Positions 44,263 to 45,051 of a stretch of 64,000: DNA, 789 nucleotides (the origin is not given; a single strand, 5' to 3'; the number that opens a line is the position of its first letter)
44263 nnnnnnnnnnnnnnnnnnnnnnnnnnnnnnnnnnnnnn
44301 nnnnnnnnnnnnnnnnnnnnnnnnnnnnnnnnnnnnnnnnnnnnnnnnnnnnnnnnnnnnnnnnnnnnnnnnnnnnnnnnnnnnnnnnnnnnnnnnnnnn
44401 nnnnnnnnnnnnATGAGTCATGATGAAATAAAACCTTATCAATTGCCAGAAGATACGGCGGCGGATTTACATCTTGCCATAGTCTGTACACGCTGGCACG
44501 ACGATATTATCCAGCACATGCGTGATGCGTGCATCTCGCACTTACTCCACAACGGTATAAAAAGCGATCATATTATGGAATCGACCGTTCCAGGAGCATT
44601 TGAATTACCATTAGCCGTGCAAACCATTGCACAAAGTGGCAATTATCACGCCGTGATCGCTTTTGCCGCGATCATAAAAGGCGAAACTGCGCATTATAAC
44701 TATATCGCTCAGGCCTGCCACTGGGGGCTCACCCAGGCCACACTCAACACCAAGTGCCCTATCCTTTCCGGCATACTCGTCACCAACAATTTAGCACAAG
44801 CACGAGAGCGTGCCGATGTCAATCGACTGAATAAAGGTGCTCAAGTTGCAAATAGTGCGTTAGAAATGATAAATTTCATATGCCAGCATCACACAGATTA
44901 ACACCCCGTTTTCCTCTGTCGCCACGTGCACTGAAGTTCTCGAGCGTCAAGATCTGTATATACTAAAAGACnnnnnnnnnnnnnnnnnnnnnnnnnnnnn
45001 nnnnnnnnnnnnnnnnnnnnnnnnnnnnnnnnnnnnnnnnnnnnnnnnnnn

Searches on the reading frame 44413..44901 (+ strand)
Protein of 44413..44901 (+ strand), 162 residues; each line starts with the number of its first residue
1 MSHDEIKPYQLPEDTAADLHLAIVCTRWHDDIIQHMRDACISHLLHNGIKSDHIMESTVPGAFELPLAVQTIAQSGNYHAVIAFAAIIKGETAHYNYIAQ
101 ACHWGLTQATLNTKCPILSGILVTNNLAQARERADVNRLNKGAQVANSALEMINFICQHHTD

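Call 35: search_protein_families(library=pfam, proteins=[window:44413-44901:+], max_evalue=0.00001)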
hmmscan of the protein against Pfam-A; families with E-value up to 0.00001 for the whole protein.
window:44413-44901:+ (162 aa): 1 family
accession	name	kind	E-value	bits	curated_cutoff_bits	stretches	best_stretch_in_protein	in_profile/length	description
PF00885.24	DMRL_synthase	-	4.6e-43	146.9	26.7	1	19-155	2-137/139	6,7-dimethyl-8-ribityllumazine synthase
